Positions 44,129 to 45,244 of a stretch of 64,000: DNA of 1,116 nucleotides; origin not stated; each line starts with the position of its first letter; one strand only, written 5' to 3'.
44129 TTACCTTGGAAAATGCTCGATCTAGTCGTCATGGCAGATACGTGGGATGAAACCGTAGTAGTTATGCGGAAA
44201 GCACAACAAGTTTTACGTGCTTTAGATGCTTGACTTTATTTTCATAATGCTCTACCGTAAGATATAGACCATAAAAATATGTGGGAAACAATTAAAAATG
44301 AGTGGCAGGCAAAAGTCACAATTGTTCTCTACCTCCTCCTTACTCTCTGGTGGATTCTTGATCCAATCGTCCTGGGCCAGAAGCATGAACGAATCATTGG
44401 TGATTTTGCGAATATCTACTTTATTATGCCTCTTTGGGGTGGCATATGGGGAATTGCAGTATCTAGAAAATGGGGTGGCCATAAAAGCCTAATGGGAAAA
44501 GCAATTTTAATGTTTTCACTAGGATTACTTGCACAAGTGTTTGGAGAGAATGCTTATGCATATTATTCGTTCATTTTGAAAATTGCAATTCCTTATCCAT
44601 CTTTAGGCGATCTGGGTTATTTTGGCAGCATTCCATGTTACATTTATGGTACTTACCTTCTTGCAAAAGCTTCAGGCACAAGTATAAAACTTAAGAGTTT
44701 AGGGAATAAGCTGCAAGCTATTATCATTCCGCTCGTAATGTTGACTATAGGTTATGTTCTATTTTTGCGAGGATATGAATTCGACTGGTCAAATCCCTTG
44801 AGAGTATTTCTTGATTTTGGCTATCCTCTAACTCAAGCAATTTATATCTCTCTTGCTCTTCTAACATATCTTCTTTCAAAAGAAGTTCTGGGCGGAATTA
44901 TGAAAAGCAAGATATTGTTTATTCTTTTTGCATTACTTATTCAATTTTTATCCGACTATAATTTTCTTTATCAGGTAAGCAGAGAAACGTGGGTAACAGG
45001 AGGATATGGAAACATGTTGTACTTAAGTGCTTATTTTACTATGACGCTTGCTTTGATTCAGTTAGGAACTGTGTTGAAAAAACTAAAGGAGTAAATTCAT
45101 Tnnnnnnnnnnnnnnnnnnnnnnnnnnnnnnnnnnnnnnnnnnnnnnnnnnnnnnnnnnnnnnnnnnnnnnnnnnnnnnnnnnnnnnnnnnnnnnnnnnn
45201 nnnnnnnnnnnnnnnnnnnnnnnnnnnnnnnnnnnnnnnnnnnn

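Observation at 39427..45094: Membrane-embedded STAND NTPase (HTH + NB-ARC + multi-TM) and a free-standing paralog of its TM domain bracket a small metabolic cluster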

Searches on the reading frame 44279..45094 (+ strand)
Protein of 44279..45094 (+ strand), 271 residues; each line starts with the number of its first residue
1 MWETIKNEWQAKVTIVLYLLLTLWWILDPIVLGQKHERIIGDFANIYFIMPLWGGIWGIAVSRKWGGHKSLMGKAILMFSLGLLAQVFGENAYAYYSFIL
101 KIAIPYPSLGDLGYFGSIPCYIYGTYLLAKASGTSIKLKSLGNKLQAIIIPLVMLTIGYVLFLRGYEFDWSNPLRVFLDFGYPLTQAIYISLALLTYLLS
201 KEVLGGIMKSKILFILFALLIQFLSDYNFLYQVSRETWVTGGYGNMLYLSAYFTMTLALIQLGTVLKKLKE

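Call 4: search_protein_families(library=pfam, proteins=[window:44279-45094:+], max_evalue=0.01)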
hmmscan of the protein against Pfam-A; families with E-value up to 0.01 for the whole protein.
window:44279-45094:+ (271 aa): 0 families

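Call 5: search_protein_families(library=ncbifam, proteins=[window:44279-45094:+], max_evalue=0.01)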
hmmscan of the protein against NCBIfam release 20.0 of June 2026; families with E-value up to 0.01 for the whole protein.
window:44279-45094:+ (271 aa): 0 families

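Call 6: search_protein_families(library=padloc, proteins=[window:44279-45094:+], max_evalue=0.1)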
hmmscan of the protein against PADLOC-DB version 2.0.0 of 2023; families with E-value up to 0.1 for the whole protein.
window:44279-45094:+ (271 aa): 0 families

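Call 7: find_homologous_proteins(query=window:44279-45094:+)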
Query window:44279-45094:+ (271 aa): 799 proteins with E <= 0.001 among 3942 candidates; the best 120 are listed.
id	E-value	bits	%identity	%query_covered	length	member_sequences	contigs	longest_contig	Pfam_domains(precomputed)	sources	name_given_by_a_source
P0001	3.4e-172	589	100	100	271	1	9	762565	-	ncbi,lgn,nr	ncbi:MAG: hypothetical protein HYV37_03515 [Candidatus Levyibacteriota bacterium]|nr:MAG: hypothetic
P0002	1.8e-151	521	89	100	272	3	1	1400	-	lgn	-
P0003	5.1e-148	510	86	100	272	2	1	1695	-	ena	-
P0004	8.8e-143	493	83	100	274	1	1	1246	-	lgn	-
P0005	2.2e-139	482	81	100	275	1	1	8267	-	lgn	-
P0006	1.8e-138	479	80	100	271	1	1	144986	-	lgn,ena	-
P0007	4.0e-138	477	80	100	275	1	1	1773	-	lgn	-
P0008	3.9e-136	471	80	100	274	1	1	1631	-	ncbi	-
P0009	4.9e-134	464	79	100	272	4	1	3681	-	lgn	-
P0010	7.8e-132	457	78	100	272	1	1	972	-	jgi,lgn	-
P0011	2.8e-130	452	74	100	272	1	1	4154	-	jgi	jgi:hypothetical protein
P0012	1.6e-129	449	74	100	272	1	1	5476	-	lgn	-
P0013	1.8e-128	446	75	100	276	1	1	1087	-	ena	-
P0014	1.3e-127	443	72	100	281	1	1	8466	-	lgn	-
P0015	3.7e-121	422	71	100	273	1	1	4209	-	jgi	jgi:hypothetical protein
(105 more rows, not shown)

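Call 16: find_related_loci(query=A1, collection=genome_contigs, flank=10000)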
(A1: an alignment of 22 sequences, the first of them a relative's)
Query A1 (271 aa) in genome_contigs; peptide patterns used: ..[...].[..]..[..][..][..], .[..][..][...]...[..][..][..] (x = any residue, [..] = any of these).
160 stretches matched a pattern; 143 encode a relative of the query (tblastn E <= 1e-3); the best 80 are kept; 80 distinct loci.
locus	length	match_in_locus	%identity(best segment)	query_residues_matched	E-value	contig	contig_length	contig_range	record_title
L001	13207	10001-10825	60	1-271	5e-105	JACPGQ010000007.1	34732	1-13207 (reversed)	MAG: Candidatus Levyibacteriota bacterium isolate NC_groundwater_392_Ag_B-0.1um_43_10 GD18-4_B1_scaffold_135009, whole g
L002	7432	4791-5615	59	1-271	9e-100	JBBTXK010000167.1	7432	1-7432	MAG: Patescibacteria group bacterium isolate H51-bin196_1 H51_bin196_1_000000000167, whole genome shotgun sequence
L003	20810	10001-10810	58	1-270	4e-98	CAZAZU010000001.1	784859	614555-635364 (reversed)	MAG TPA_asm: uncultured Gammaproteobacteria bacterium isolate SRP178908_co1_328 genome assembly, contig: NODE_1_length_7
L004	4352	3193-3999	61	1-270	6e-96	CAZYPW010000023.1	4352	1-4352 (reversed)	MAG TPA_asm: uncultured Gammaproteobacteria bacterium isolate binchicken_co38_269 genome assembly, contig: NODE_42065_le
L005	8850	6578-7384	61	1-270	4e-95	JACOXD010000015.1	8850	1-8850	MAG: Candidatus Daviesbacteria bacterium isolate NC_groundwater_144_Ag_S-0.1um_35_15 S4_GD2017_2_S1_scaffold_7081, whole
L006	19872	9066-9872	55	1-270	2e-94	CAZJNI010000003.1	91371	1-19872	MAG TPA_asm: uncultured Gammaproteobacteria bacterium isolate binchicken_co38_1358 genome assembly, contig: NODE_627_len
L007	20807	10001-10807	54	1-270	9e-94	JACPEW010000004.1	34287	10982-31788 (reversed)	MAG: Candidatus Daviesbacteria bacterium isolate NC_groundwater_345_Ag_B-0.1um_36_18 GD18-4_B1_scaffold_131718, whole ge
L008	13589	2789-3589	54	3-271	8e-94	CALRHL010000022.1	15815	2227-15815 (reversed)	MAG: Candidatus Uhrbacteria bacterium RIFOXYB12_FULL_58_10 isolate MaH-04nov19-280 genome assembly, contig: MaH-04nov19-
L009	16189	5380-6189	55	1-271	6e-94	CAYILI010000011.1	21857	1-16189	MAG TPA_asm: uncultured Gammaproteobacteria bacterium isolate ERP119705_co22_367 genome assembly, contig: NODE_1922_leng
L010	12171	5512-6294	55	3-262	1e-93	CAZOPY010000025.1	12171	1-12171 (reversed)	MAG TPA_asm: uncultured Gammaproteobacteria bacterium isolate SRP193066_co2_426 genome assembly, contig: NODE_2741_lengt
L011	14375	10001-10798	56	3-269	1e-93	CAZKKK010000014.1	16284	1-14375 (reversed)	MAG TPA_asm: uncultured Gammaproteobacteria bacterium isolate binchicken_co186_141 genome assembly, contig: NODE_4364_le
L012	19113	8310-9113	56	1-271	4e-93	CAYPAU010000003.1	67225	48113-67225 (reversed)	MAG TPA_asm: uncultured Gammaproteobacteria bacterium isolate SRP269290_co3_1059 genome assembly, contig: NODE_308_lengt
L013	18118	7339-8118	55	12-271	3e-93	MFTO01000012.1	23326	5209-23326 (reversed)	MAG: Candidatus Nomurabacteria bacterium RIFCSPHIGHO2_01_FULL_40_20 rifcsphigho2_01_scaffold_4170, whole genome shotgun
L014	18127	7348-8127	55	12-271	3e-93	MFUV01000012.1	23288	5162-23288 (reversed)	MAG: Candidatus Nomurabacteria bacterium RIFCSPLOWO2_01_FULL_39_18 rifcsplowo2_01_scaffold_6875, whole genome shotgun se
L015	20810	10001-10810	56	1-271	6e-93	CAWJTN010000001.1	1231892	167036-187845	MAG: Candidatus Roizmanbacteria bacterium isolate MFD04408.bin.1.61 genome assembly, contig: contig_30883, whole genome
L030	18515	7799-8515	56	23-263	2e-87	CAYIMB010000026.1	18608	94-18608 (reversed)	MAG TPA_asm: uncultured Gammaproteobacteria bacterium isolate ERP119705_co25_35 genome assembly, contig: NODE_1865_lengt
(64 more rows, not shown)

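Call 21: predict_structure(alignment_id=A1)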
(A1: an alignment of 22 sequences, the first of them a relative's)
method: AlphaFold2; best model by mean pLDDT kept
length: 271 residues; sequences in the alignment: 22
mean_pLDDT: 88.8   pTM: 0.89
mean pLDDT of the five models: 88.8, 88.7, 87.6, 86.3, 85.5
residues with pLDDT >= 90: 144; 70-90: 113; 50-70: 14; < 50: 0
segments of 3 or more residues with pLDDT < 50: none
pLDDT, mean of each block of 10 residues (from residue 1): 91 98 94 82 93 98 96 97 97 93 90 95 92 64 74 82 82 90 88 84 72 91 92 85 92 97 89 80
secondary structure, 60 per line:
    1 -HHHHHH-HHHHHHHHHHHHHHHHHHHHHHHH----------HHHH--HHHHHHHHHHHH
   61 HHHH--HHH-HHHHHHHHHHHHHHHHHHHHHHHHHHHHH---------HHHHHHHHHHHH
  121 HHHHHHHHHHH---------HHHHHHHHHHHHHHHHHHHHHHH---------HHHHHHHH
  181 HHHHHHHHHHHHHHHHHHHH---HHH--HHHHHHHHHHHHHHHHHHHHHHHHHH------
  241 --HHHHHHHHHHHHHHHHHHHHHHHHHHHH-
elements in order: H2-7 H9-32 H43-46 H49-64 H71-99 H109-131 H141-163 H173-200 H209-234 H243-270
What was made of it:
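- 44279..45094 (+): Free-standing 8-TM protein (271 aa), the proposed membrane receptor of the kinase pathway. AF2 pLDDT 88.8, pTM 0.89, 8 helices (call 21).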

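Call 24: search_protein_representatives(alignment_id=A1)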
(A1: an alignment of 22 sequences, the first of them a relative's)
Query: 22 sequences, 272 profile positions. Proteins with E-value up to 0.001 (for the whole library): 1930; up to 1e-10: 592; up to 1e-30: 239. The best 150 are listed.
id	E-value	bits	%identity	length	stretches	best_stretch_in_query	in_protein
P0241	2.2e-142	489.6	-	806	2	14-264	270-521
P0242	8.3e-114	395.9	-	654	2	12-267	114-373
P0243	4.0e-110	383.8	-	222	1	50-270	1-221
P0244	7.4e-107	373.1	-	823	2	8-267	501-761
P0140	1.5e-106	372.1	-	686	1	1-271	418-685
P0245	7.4e-100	350.2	-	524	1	11-266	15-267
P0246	2.0e-99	348.7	-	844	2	9-263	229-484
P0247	3.3e-98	344.8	-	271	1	1-270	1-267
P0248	1.3e-96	339.5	-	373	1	2-270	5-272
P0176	3.4e-93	328.3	-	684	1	1-270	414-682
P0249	1.8e-92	325.9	-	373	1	11-270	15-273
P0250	4.7e-92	324.6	-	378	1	2-265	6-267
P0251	7.9e-92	323.8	-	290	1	14-270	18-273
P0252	1.2e-90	320.0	-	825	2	11-267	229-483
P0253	1.2e-88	313.4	-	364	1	7-270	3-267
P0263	1.1e-82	293.8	-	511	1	6-266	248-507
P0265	2.2e-82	292.9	-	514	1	8-269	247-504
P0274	3.8e-80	285.5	-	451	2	6-264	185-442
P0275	2.7e-79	282.7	-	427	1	5-270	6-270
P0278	8.1e-79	281.2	-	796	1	11-266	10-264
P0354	8.2e-56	205.7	-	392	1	15-263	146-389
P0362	2.3e-53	197.7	-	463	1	6-262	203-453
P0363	1.6e-52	194.9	-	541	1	11-264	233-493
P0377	6.1e-47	176.6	-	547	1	14-264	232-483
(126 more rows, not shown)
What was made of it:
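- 44279..45094 (+): 1,930 profile hits (call 24).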

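Call 25: search_protein_families(library=pfam, proteins=[L012:7340-8299:-, L012:9118-9396:+, L012:9420-10931:+], max_evalue=1)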
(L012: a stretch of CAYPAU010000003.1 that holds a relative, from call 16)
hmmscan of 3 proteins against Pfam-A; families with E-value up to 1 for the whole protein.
L012:7340-8299:- (319 aa): 1 family
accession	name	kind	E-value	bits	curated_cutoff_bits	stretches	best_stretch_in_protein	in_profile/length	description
PF09924.15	LPG_synthase_C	-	5.6e-25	88.5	27.5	1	50-316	9-298/298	Phosphatidylglycerol lysyltransferase, C-terminal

L012:9118-9396:+ (92 aa): 1 family
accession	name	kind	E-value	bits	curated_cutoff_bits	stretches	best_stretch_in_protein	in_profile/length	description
PF11348.13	DUF3150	-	0.031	14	24.9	1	3-81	107-188/257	Protein of unknown function (DUF3150)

L012:9420-10931:+ (503 aa): 5 families
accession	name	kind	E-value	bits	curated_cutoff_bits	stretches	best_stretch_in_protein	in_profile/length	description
PF02518.31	HATPase_c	-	1.9e-27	96.4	26.4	1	355-467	2-109/111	Histidine kinase-, DNA gyrase B-, and HSP90-like ATPase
PF00512.31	HisKA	-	5.9e-18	65.1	26.9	1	241-308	2-66/66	His Kinase A (phospho-acceptor) domain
PF13589.12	HATPase_c_3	-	0.00033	21.1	25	1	359-483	3-123/137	Histidine kinase-, DNA gyrase B-, and HSP90-like ATPase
PF13581.12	HATPase_c_2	-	0.0011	19.4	27.4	1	360-442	37-110/127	Histidine kinase-like ATPase domain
PF23854.1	DUF7217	-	0.0085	16.3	29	1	19-86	139-200/238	Domain of unknown function (DUF7217)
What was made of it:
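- Closest known: MprF / aminoacyl-phosphatidylglycerol synthases. Same: The gene adjacent to the free TM protein in most relatives has the LPG_synthase_C fold (PF09924, 5.6e-25; call 25).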

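Call 29: search_protein_families(library=pfam, proteins=[P0263, P0241, P0244, P0363, P0377, P0362, P0274, P0245, P0275, P0278], max_evalue=0.1)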
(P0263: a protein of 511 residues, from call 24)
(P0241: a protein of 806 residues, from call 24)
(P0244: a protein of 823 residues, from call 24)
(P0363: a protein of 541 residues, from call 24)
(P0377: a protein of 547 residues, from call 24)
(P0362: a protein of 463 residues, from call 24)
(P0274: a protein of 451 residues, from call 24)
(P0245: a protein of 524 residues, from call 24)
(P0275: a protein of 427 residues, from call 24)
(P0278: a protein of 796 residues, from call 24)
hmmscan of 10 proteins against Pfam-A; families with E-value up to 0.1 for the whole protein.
P0263 (511 aa): 0 families

P0241 (806 aa): 6 families
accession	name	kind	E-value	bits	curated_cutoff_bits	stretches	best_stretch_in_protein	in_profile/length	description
PF01978.25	TrmB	-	1.4e-16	60.5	25.6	1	6-75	1-68/68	Sugar-specific transcriptional regulator TrmB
PF22194.2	F-93_WHD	-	0.00013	22.4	28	1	30-69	14-57/62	F-93, winged-helix domain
PF24033.1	DUF7342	-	0.0066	16.9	31.6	1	30-129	20-109/150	Family of unknown function (DUF7342)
PF03965.22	Penicillinase_R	-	0.014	16.1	22.6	1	28-76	22-69/115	Penicillinase repressor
PF01022.26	HTH_5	-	0.016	15.6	22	1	22-58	11-46/47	Bacterial regulatory protein, arsR family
PF09339.16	HTH_IclR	-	0.067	13.4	22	0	30-57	21-48/52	IclR helix-turn-helix domain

P0244 (823 aa): 0 families

P0363 (541 aa): 1 family
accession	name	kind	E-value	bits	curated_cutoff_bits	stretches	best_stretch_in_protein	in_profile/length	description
PF01757.29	Acyl_transf_3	-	0.0061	16.1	31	1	339-495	134-266/326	Acyltransferase domain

P0377 (547 aa): 0 families

P0362 (463 aa): 0 families

P0274 (451 aa): 0 families

P0245 (524 aa): 1 family
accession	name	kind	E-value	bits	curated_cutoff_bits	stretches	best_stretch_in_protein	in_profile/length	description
PF19261.4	DUF5904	-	0.0011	19.4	25.7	1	10-86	46-120/133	Domain of unknown function (DUF5904)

P0275 (427 aa): 0 families

P0278 (796 aa): 7 families
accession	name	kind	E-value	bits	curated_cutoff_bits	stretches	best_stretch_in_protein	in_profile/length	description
PF02518.31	HATPase_c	-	1.4e-21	77.4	26.4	1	685-794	2-109/111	Histidine kinase-, DNA gyrase B-, and HSP90-like ATPase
PF00512.31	HisKA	-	3.2e-11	43.6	26.9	1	575-636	1-64/66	His Kinase A (phospho-acceptor) domain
PF01590.32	GAF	-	6.6e-07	30.4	22.4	1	401-553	2-133/133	GAF domain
PF13492.12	GAF_3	-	0.00048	21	27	1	401-554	2-128/129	GAF domain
PF13185.12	GAF_2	-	0.0064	17.1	28.6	1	401-553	4-135/136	GAF domain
PF03480.18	DctP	-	0.021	14.6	23.4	1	519-579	204-260/286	Bacterial extracellular solute-binding protein, family 7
PF22085.1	NorB_cytochrome_c-like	-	0.082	13.7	29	0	294-344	88-140/181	Nitric oxide reductase subunit B, cytochrome c-like domain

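Call 31: fold_search(model_id=the predicted structure, library=pdb)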
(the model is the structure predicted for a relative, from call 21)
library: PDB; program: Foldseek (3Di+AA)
matches with E <= 10: 821; with E <= 0.001: 0
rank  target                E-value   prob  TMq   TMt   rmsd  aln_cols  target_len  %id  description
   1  6gpx_B                4.9e-02  0.90  0.30  0.31  12.8       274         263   15  CRYSTAL STRUCTURE OF CCR2A IN COMPLEX WITH MK-0812 (released 2019-01-02)
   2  8cqd_A                5.1e-02  1.00  0.49  0.54   9.7       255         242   10  Cryo-EM structure of hexameric proteorhodopsin A18L mutant (released 2024-07-03)
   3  9bhl_R                7.8e-02  0.93  0.36  0.33  11.3       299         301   15  Human proton sensing receptor GPR65 in complex with miniGs (released 2025-01-22)
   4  8zx5_R                8.2e-02  0.96  0.37  0.36  11.5       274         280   12  AM251-bound GPR55 in complex with G13 (released 2024-11-13)
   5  8zce_R                8.5e-02  0.97  0.40  0.37   9.9       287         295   13  Cryo-EM structure of GPR4 complexed with Gs in pH6.0 (released 2025-04-23)
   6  9cm3_R                1.3e-01  0.84  0.36  0.37  10.5       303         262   13  Cryo-EM structure of Gq-coupled FFA2 in complex with TUG-1375 and compound 187 (released 2025-06-25)
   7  8u1u_A                1.6e-01  0.75  0.34  0.27  11.4       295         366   14  Structure of a class A GPCR/agonist complex (released 2023-12-20)
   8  9jco_R                1.9e-01  0.95  0.43  0.40  10.7       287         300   11  Cryo-EM structure of the proton-sensing GPCR (GPR4)-Gs protein complex at pH 6.5 (released 2025-07-09)
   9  7xjk_F                1.9e-01  0.89  0.42  0.41  10.1       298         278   15  Cryo-EM structure of the galanin-bound GALR2-miniGq complex (released 2022-06-29)
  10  9r22_A                2.1e-01  0.95  0.42  0.48   7.4       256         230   15  Cryo-EM structure of the light-driven proton pump PsPR in detergent micelle (released 2025-07-23)
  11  9clw_R                2.1e-01  0.84  0.37  0.38  11.2       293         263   13  Cryo-EM structure of Gq-coupled FFA2 in complex with TUG-1375 and 4-CMTB (released 2025-06-25)
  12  8zx4_R                2.3e-01  0.80  0.38  0.36  11.2       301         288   12  LPI-bound GPR55 in complex with G13 (released 2024-11-13)
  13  9bkk_R                2.3e-01  0.77  0.37  0.35  10.7       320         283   13  Cholecystokinin 1 receptor (CCK1R) sterol 7M mutant, Gq chimera (mGsqi) complex (released 2024-05-22)
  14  9m0d_R                2.4e-01  0.97  0.45  0.48   9.1       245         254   13  Cryo-EM structure of neurotensin receptor 1 in complex with beta-arrestin 1 (released 2025-04-09)
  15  9cm7_R                2.4e-01  0.60  0.32  0.33  16.0       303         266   11  Cryo-EM structure of Gi-coupled FFA2 in complex with TUG-1375 and AZ-1729 (released 2025-06-25)
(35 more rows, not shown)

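Call 68: search_protein_families(library=pfam, alignment_id=A1, max_evalue=1)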
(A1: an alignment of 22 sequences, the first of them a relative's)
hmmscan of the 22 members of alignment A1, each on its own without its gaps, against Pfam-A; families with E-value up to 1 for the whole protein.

A. member 1, P0001 (271 aa): 0 families

B. families by the number of members that match (of 22 scanned): 10 families
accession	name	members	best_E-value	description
PF19606.4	DUF6111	4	0.11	Family of unknown function (DUF6111)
PF09930.14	DUF2162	2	0.0093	Predicted transporter (DUF2162)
PF20389.3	DUF6684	2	0.066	Family of unknown function (DUF6684)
PF06703.16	SPC25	1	0.0079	Microsomal signal peptidase 25 kDa subunit (SPC25)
PF16927.11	HisKA_7TM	1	0.013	N-terminal 7TM region of histidine kinase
PF17394.7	KleE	1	0.015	Uncharacterized KleE stable inheritance protein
PF01757.29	Acyl_transf_3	1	0.061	Acyltransferase domain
PF05702.16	Herpes_UL49_5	1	0.091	Herpesvirus UL49.5 envelope/tegument protein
PF00122.25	E1-E2_ATPase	1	0.14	E1-E2 ATPase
PF09925.14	DUF2157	1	0.94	Predicted membrane protein (DUF2157)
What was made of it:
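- On HisKA_7TM / known 7TM sensor families: 1 of 22 members at E=0.013, with no other consistent family (call 68).
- Closest known: 7TM-type bacterial sensor domains. Different: There is no consistent sequence match: HisKA_7TM hits 1 of 22 members at E=0.013 (call 68).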

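Call 84: search_protein_families(library=pfam, proteins=[L030:7700-9316:+, L030:3754-5319:-, L030:6374-7696:+, L008:1086-1832:+, P0263, P0265, P0354], max_evalue=0.01)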
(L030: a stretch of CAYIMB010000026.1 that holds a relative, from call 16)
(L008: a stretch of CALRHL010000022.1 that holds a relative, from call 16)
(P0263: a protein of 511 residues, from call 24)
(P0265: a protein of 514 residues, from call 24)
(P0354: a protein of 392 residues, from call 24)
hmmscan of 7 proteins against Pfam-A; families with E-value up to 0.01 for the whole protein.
L030:7700-9316:+ (538 aa): 0 families

L030:3754-5319:- (521 aa): 1 family
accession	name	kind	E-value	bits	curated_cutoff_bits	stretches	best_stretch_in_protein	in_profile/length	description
PF13492.12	GAF_3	-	0.0035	18.2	27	1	373-493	13-118/129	GAF domain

L030:6374-7696:+ (440 aa): 0 families

L008:1086-1832:+ (248 aa): 0 families

P0263 (511 aa): 0 families

P0265 (514 aa): 0 families

P0354 (392 aa): 0 families
